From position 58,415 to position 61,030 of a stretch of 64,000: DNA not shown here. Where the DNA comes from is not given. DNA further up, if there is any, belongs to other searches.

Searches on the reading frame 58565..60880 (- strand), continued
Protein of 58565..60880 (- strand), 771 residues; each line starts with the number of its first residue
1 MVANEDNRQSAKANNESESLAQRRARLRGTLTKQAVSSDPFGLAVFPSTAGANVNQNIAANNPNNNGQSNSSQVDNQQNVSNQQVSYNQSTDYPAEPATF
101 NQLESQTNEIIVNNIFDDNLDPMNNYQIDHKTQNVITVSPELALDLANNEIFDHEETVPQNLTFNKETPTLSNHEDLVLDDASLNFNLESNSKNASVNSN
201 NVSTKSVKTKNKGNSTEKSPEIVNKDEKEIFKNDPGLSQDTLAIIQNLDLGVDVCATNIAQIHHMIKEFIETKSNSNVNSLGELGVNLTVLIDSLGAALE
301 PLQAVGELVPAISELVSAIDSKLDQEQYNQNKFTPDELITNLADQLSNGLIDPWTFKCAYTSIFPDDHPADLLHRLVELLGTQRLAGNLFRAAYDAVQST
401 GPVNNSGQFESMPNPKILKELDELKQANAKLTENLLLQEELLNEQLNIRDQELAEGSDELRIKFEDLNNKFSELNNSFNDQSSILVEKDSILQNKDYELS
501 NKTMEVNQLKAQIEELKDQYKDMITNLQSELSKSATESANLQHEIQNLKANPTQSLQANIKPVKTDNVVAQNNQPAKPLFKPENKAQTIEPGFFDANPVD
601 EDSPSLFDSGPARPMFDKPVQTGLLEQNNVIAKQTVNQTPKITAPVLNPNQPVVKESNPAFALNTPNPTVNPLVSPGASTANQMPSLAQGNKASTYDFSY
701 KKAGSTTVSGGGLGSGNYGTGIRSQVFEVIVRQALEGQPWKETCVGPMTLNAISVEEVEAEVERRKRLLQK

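Call 25: find_related_loci(query=A1, collection=genome_contigs, flank=10000)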
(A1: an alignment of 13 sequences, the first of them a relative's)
Query A1 (1275 aa) in genome_contigs; peptide patterns used: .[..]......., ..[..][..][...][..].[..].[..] (x = any residue, [..] = any of these).
125 stretches matched a pattern; 108 encode a relative of the query (tblastn E <= 1e-3); the best 80 are kept; 79 distinct loci.
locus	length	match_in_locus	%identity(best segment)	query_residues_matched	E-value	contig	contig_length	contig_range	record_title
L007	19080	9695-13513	93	1-1275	0e+0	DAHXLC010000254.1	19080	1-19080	MAG TPA_asm: Candidatus Melainabacteria bacterium isolate clean1587 k141_461744, whole genome shotgun sequence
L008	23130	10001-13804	60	1-1274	0e+0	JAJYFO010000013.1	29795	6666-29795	MAG: bacterium isolate DBS1-2.bin46 NODE_1208_length_29795_cov_1.244337, whole genome shotgun sequence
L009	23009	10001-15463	53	552-1275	0e+0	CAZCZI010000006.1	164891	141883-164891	MAG TPA_asm: uncultured Candidatus Obscuribacterales bacterium isolate SRP173033_co1_38 genome assembly, contig: NODE_90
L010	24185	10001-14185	52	2-1271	0e+0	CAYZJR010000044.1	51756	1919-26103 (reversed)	MAG TPA_asm: uncultured Candidatus Obscuribacterales bacterium isolate SRP287051_co1_159 genome assembly, contig: NODE_1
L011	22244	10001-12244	52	532-1271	0e+0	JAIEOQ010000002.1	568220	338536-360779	MAG: Candidatus Obscuribacterales bacterium isolate co.spades.DASTOOL.1kb_121 c_000000445329, whole genome shotgun seque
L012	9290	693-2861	51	551-1274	0e+0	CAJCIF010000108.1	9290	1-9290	Actinobacteria bacterium isolate BOG_genome_mining.164_sub genome assembly, contig: k141_8617110, whole genome shotgun s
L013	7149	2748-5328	49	506-1275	0e+0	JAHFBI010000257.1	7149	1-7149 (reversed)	MAG: Candidatus Melainabacteria bacterium isolate nzgw195 NODE_19651_length_7150_cov_2.901266, whole genome shotgun sequ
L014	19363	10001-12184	52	549-1275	0e+0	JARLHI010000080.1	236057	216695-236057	MAG: Candidatus Obscuribacterales bacterium isolate MAG_CO261 MetaCoAG_Bin_261_Oxic_k141_2424735, whole genome shotgun s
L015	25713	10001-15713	52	561-1271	0e+0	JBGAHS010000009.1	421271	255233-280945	MAG: Candidatus Obscuribacteraceae bacterium isolate MAG_MBR_H125.54 MBRH125-54_opera_contig_165, whole genome shotgun s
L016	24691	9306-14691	53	607-1271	0e+0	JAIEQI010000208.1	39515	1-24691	MAG: Candidatus Obscuribacterales bacterium isolate co.spades.DASTOOL.2.5kb_125 c_000000441849, whole genome shotgun seq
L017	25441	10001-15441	49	556-1273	0e+0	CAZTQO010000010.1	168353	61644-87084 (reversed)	MAG TPA_asm: uncultured Candidatus Obscuribacterales bacterium isolate SRP329715_co1_381 genome assembly, contig: NODE_7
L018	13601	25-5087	50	485-1271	0e+0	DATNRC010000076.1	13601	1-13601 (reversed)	MAG TPA_asm: Candidatus Obscuribacterales bacterium isolate SMAG_U16523 k141_295892, whole genome shotgun sequence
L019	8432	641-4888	47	6-1271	0e+0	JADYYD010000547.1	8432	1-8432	MAG: Candidatus Melainabacteria bacterium isolate SJ512 c_000001533999, whole genome shotgun sequence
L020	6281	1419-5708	48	6-1269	0e+0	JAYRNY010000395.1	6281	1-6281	MAG: bacterium isolate XM2_XAASGE4bin.41 k141_476997, whole genome shotgun sequence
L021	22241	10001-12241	48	551-1269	0e+0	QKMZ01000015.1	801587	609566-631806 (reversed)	MAG: Candidatus Melainabacteria bacterium isolate BJP_IG3402_49_16 bjp_ig3402_sc_2385_11_26_36, whole genome shotgun seq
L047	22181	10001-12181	48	559-1272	0e+0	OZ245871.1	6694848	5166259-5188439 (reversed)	MAG: Candidatus Obscuribacterales bacterium isolate 752a7bee-ce85-476a-9af6-0c8e99acb560 genome assembly, chromosome: 1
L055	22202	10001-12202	48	552-1271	0e+0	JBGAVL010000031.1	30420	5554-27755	MAG: Candidatus Obscuribacteraceae bacterium isolate MAG_AAO_AS.36 AAOAS-36_NODE_31_length_30420_cov_4.479715, whole gen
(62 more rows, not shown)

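Call 30: search_protein_families(library=pfam, proteins=[L047:12312-15509:+, L047:15484-16092:+, L047:16109-22180:-, L047:5811-7907:-, L047:5487-5777:+, L047:3295-3591:+, L008:14313-16499:+, L008:16506-17120:+], max_evalue=0.01)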
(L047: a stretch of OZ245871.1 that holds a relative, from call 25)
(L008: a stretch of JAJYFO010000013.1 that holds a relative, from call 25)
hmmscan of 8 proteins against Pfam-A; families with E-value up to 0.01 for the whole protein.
L047:12312-15509:+ (1066 aa): 2 families
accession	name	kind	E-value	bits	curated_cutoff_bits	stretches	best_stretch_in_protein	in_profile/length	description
PF01935.23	DUF87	-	5.2e-05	23.9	23.2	1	386-502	2-117/220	Helicase HerA, central domain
PF05872.18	HerA_C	-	0.0006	19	22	0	400-442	12-54/502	Helicase HerA-like C-terminal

L047:15484-16092:+ (203 aa): 0 families

L047:16109-22180:- (2024 aa): 2 families
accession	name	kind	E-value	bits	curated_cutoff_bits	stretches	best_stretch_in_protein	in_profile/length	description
PF01476.26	LysM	-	6.4e-05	23.3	20.9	0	1662-1698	1-32/43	LysM domain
PF10571.15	UPF0547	-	0.0091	16.5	29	0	1756-1779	1-24/26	Uncharacterised protein family UPF0547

L047:5811-7907:- (699 aa): 2 families
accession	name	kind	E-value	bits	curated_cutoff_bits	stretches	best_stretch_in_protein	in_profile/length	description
PF17045.10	CEP63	-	0.0087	16.3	33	1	445-515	18-88/263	Centrosomal protein of 63 kDa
PF10147.14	CR6_interact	-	0.01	16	29.5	1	391-465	73-147/200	Growth arrest and DNA-damage-inducible proteins-interacting protein 1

L047:5487-5777:+ (97 aa): 0 families

L047:3295-3591:+ (99 aa): 0 families

L008:14313-16499:+ (729 aa): 0 families

L008:16506-17120:+ (205 aa): 0 families

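Call 38: search_protein_families(library=pfam, proteins=[P0082, P0101, P0087, P0075, P0001], max_evalue=0.001)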
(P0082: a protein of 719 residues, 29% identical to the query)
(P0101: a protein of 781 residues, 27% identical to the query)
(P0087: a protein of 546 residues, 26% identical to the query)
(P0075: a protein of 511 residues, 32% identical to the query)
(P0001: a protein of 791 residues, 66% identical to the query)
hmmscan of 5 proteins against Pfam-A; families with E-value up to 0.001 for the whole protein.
P0082 (719 aa): 6 families
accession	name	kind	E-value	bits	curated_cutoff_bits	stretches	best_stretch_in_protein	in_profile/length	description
PF10412.15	TrwB_AAD_bind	-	6.1e-11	42.3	20.5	1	295-613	3-308/387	Type IV secretion-system coupling protein DNA-binding domain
PF02534.20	T4SS-DNA_transf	-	1.6e-08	34.3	20.1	1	306-405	43-141/468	Type IV secretory system Conjugative DNA transfer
PF25199.1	nSTAND_NTPase5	-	5.7e-07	29.9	34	1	301-370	35-106/145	Novel STAND NTPase 5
PF01935.23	DUF87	-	2.4e-06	28.2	23.2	1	307-516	23-202/220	Helicase HerA, central domain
PF00270.35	DEAD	-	1.3e-05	25.4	26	1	296-355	3-65/167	DEAD/DEAH box helicase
PF01580.24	FtsK_SpoIIIE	-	0.00014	21.8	24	1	279-330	10-62/221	FtsK/SpoIIIE family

P0101 (781 aa): 4 families
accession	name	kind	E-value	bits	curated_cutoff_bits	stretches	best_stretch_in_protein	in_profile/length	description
PF10412.15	TrwB_AAD_bind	-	1.1e-11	44.7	20.5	2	637-717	237-320/387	Type IV secretion-system coupling protein DNA-binding domain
PF12696.13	TraG-D_C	-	1.2e-05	25.7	22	1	647-717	3-77/126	TraM recognition site of TraD and TraG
PF13401.12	AAA_22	-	2.9e-05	24.8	27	0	399-437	4-42/130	AAA domain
PF01935.23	DUF87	-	0.00041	21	23.2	1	400-470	23-93/220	Helicase HerA, central domain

P0087 (546 aa): 7 families
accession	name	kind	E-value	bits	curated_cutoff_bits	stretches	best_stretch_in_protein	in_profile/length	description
PF23477.1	zf_Tbcl_2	-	4.9e-14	52.2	27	1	441-474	3-36/37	Probable treble clef zinc finger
PF10412.15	TrwB_AAD_bind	-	1.6e-09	37.6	20.5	1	23-337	10-310/387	Type IV secretion-system coupling protein DNA-binding domain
PF12696.13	TraG-D_C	-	7.2e-06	26.4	22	1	280-343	4-70/126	TraM recognition site of TraD and TraG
PF25199.1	nSTAND_NTPase5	-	6e-05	23.3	34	0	15-109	27-124/145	Novel STAND NTPase 5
PF02534.20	T4SS-DNA_transf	-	0.00026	20.4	20.1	1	29-348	45-381/468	Type IV secretory system Conjugative DNA transfer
PF13401.12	AAA_22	-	0.00034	21.4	27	0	27-52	4-29/130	AAA domain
PF01935.23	DUF87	-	0.00045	20.8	23.2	0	28-247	23-209/220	Helicase HerA, central domain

P0075 (511 aa): 6 families
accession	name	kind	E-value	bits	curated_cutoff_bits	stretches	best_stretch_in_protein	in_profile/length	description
PF02534.20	T4SS-DNA_transf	-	9.1e-12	45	20.1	1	215-400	194-382/468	Type IV secretory system Conjugative DNA transfer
PF10412.15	TrwB_AAD_bind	-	1.5e-10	41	20.5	1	72-402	11-324/387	Type IV secretion-system coupling protein DNA-binding domain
PF12696.13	TraG-D_C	-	5.8e-09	36.4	22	1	328-398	1-77/126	TraM recognition site of TraD and TraG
PF04665.18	Pox_A32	-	1.2e-05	25.3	22.8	0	325-398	96-167/242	Poxvirus A32 protein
PF01935.23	DUF87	-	2.6e-05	24.9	23.2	1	77-208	24-146/220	Helicase HerA, central domain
PF13401.12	AAA_22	-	5.2e-05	24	27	0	76-147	5-45/130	AAA domain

P0001 (791 aa): 1 family
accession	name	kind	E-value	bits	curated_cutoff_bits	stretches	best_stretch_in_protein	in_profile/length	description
PF10412.15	TrwB_AAD_bind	-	3e-06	26.8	20.5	1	357-508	11-145/387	Type IV secretion-system coupling protein DNA-binding domain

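Call 39: search_solved_structures(query=A3, max_evalue=1, show_alignments=1)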
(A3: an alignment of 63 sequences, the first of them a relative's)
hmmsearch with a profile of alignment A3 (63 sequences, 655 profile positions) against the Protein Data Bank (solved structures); distinct sequences matched with E-value up to 1: 67 (the best 60 are shown).
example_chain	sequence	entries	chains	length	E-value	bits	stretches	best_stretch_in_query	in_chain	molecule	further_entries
1gl6_A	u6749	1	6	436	7.5e-09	37.9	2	217-267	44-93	ATPASE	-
1e9r_A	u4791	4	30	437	7.5e-09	37.9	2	217-267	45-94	CONJUGAL TRANSFER PROTEIN TRWB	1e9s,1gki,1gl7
6sz9_A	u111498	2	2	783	6.1e-05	24.9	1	217-276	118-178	IcmO (DotL)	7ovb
7es4_A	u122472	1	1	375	9.3e-05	24.3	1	493-534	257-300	DNA phosphorothioation-dependent restriction protein DptH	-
4nh0_A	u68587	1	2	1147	0.0014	20.5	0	226-247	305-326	Cell divisionFtsK/SpoIIIE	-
3nxs_A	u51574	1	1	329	0.026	16.3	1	215-263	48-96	LAO/AO transport system ATPase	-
8xau_A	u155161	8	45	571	0.042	15.6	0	225-252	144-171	ATP-binding protein | HerA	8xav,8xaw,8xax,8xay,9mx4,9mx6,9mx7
7np7_C1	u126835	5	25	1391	0.042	15.6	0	226-247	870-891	ESX-5 secretion system protein EccC5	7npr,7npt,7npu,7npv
7b9f_C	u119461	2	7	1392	0.063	15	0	208-247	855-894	EccC5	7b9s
6c2u_A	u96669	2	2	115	0.064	15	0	211-241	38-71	phosphate-loop protein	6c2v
9jj8_A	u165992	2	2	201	0.084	14.6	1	269-311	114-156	Light harvesting protein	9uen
3tk1_A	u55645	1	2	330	0.097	14.4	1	215-263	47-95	Membrane ATPase/protein kinase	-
4n1a_A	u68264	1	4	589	0.13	14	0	223-246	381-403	Cell divisionFtsK/SpoIIIE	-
9zzr_D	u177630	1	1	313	0.17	13.6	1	229-282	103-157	DNA repair protein RAD51 homolog 4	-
1fzq_A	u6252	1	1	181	0.17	13.6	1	222-251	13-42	ADP-RIBOSYLATION FACTOR-LIKE PROTEIN 3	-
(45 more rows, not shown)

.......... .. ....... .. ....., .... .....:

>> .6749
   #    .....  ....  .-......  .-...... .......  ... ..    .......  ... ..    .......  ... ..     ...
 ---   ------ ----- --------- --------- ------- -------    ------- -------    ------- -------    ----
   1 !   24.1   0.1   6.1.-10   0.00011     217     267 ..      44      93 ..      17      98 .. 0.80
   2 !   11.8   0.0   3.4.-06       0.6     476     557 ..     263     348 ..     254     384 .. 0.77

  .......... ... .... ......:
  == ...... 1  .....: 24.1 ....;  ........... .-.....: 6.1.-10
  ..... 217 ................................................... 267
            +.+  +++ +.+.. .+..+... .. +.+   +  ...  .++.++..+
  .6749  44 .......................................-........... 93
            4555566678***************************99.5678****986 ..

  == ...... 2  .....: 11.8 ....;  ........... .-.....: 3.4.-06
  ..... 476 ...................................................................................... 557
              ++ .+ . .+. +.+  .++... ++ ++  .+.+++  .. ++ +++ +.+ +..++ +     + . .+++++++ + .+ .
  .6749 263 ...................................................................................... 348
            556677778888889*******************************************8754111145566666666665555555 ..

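Call 50: search_protein_families(library=ncbifam, proteins=[L047:12312-15509:+, L047:15484-16092:+, L047:16109-22180:-, L047:5811-7907:-, L055:79-4509:+, L055:4597-6024:+, L055:6032-8509:-, L055:8509-9474:-, L055:12283-13677:-, L055:13923-15275:-], max_evalue=0.001)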
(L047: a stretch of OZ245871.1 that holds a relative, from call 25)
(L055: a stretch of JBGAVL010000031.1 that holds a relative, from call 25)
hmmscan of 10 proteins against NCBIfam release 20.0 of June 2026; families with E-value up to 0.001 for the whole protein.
L047:12312-15509:+ (1066 aa): 5 families
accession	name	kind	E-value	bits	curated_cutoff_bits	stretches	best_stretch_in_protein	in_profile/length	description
NF033849.1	ser_rich_anae_1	subfamily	2.3e-32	111.4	650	1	246-737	594-1098/1163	serine-rich protein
NF053655.1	CedD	equivalog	8.5e-15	54.4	600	1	685-775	435-525/527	DNA-translocating ATPase CedD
NF042943.1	HerA_antiphage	equivalog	2.6e-09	36.2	800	1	618-775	398-549/566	anti-phage-associated helicase HerA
NF040819.1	helicase_HerA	equivalog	9.3e-08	31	970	1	684-775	422-514/561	DNA double-strand break repair helicase HerA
NF040937.1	HerA_Thermprot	equivalog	0.00092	17.7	800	0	657-775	352-461/487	DNA double-strand break repair helicase HerA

L047:15484-16092:+ (203 aa): 0 families

L047:16109-22180:- (2024 aa): 0 families

L047:5811-7907:- (699 aa): 1 family
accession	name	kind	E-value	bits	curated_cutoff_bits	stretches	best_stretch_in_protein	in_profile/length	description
NF049872.2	cytotoxin_MakB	equivalog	0.00031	20.2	240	0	421-523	94-192/349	alpha-pore-forming cytotoxin subunit MakB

L055:79-4509:+ (1477 aa): 2 families
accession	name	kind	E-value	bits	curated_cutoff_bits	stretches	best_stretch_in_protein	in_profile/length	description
TIGR04247.1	NosD_copper_fam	subfamily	8.5e-13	47.6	300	1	956-1113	1-147/377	nitrous oxide reductase family maturation protein NosD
TIGR03804.1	para_beta_helix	repeat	0.00014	21.5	19.45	1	1164-1191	1-28/44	parallel beta-helix repeat protein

L055:4597-6024:+ (476 aa): 0 families

L055:6032-8509:- (826 aa): 1 family
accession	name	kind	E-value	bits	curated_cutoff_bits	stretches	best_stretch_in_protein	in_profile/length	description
NF053584.1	T4P_rel_PA5441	subfamily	7.8e-05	21.5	300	1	202-257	201-256/727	PA5441 family protein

L055:8509-9474:- (322 aa): 0 families

L055:12283-13677:- (465 aa): 3 families
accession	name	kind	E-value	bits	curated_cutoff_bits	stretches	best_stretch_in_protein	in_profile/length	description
TIGR01352.1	tonB_Cterm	subfamily_domain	5.1e-09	36.4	27.1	1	399-464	8-73/76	TonB family protein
TIGR02794.1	tolA_full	equivalog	4.7e-08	32.7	59.45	0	366-454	261-348/362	cell envelope integrity protein TolA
NF033823.0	archmetzin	subfamily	0.00047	20.1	145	1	76-188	50-152/170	archaemetzincin family Zn-dependent metalloprotease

L055:13923-15275:- (451 aa): 37 families (the best 25 are shown)
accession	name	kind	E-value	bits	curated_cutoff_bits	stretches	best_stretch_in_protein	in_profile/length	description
NF006367.0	PRK08591.1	subfamily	6.1e-231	766.9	597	1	1-446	1-447/451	acetyl-CoA carboxylase biotin carboxylase subunit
TIGR00514.1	accC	equivalog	5.7e-230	763.8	626.5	1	1-444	1-445/449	acetyl-CoA carboxylase biotin carboxylase subunit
NF006406.0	PRK08654.1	equivalog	5.1e-217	721.3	739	1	1-444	1-444/499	acetyl-CoA carboxylase biotin carboxylase subunit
NF004085.0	PRK05586.1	equivalog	1.2e-208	693.6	723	1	1-445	1-446/448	acetyl-CoA carboxylase biotin carboxylase subunit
NF006286.0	PRK08462.1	equivalog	1e-195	650.8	740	1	2-443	4-444/445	acetyl-CoA carboxylase biotin carboxylase subunit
NF005525.0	PRK07178.1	equivalog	3.8e-192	639.1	768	1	1-444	1-443/471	acetyl-CoA carboxylase biotin carboxylase subunit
NF009471.0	PRK12833.1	equivalog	1.8e-191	636.8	686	1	2-445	5-449/467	acetyl-CoA carboxylase biotin carboxylase subunit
NF009554.0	PRK12999.1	equivalog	1.6e-190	635.6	965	1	1-443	4-455/1147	pyruvate carboxylase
TIGR01235.1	pyruv_carbox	equivalog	7.5e-172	573.5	1114.45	1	4-443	1-451/1143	pyruvate carboxylase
NF006287.0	PRK08463.1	equivalog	4.4e-168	560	775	1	1-445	1-446/479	acetyl-CoA carboxylase subunit A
TIGR02712.1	urea_carbox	equivalog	1.7e-160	536.1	1303.85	1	3-445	2-444/1201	urea carboxylase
TIGR01369.1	CPSaseII_lrg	equivalog_domain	1.6e-22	79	1027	2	96-223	108-229/1052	carbamoyl-phosphate synthase (glutamine-hydrolyzing) large subunit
NF003671.0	PRK05294.1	equivalog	8.5e-20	70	599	1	90-322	641-868/1058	carbamoyl-phosphate synthase large subunit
TIGR01205.1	D_ala_D_alaTIGR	subfamily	4.1e-13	49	245.65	1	99-290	90-285/318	D-alanine--D-alanine ligase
NF053643.1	Ddl_archaea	equivalog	9.2e-13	47.9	500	1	92-319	83-299/367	putative pseudomurein biosynthesis ATP-grasp protein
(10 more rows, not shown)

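Call 52: predict_structure(alignment_id=A3)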
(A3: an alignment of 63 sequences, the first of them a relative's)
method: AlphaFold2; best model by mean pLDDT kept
length: 791 residues; sequences in the alignment: 63
mean_pLDDT: 84.5   pTM: 0.69
mean pLDDT of the five models: 84.5, 83.1, 83.0, 82.8, 82.8
residues with pLDDT >= 90: 543; 70-90: 95; 50-70: 49; < 50: 104
segments of 3 or more residues with pLDDT < 50: 1-21, 26-67, 105-120, 247-263
pLDDT, mean of each block of 10 residues (from residue 1): 36 41 48 39 35 40 47 69 74 72 49 37 87 95 96 95 96 94 91 92 95 96 82 97 67 34 61 89 94 89 89 95 98 97 95 97 97 97 98 98 98 98 97 94 95 97 86 94 98 97 97 98 96 94 94 94 94 96 97 93 97 95 83 96 96 96 95 93 97 94 64 57 56 91 96 93 96 97 78 42
secondary structure, 60 per line:
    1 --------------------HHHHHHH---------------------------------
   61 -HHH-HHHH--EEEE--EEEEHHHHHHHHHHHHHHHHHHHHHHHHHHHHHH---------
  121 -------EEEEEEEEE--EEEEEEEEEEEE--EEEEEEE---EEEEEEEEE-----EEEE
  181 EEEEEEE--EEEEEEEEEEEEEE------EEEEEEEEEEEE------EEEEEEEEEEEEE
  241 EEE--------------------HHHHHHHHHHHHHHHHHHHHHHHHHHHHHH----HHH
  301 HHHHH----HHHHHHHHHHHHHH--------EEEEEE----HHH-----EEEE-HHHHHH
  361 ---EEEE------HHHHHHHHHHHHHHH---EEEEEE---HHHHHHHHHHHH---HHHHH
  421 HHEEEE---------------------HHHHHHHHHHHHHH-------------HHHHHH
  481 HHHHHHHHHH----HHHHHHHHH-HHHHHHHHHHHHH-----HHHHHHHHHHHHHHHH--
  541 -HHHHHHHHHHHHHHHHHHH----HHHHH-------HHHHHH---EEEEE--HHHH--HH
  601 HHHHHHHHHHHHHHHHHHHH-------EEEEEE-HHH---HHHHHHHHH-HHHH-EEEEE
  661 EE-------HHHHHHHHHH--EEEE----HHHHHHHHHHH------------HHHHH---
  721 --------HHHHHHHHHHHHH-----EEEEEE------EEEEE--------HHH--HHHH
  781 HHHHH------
elements in order (helices of 4 or more, strands of 3 or more residues): H21-27 H66-69 E72-75 E78-81 H82-111 E128-136 E139-150 E153-159 E163-171 E177-187 E190-203 E210-221 E228-243 H264-293 H298-305 H310-323 E332-337 E350-353 H355-360 E364-367 H374-388 E392-397 H401-412 H416-422 E423-426 H448-461 H475-490 H495-503 H505-517 H523-538 H542-560 H565-569 H577-582 E586-590 H593-596 H599-620 E628-633 H641-649 H651-654 E656-662 H670-679 E682-685 H690-700 H713-717 H729-741 E747-752 E759-763 H777-785
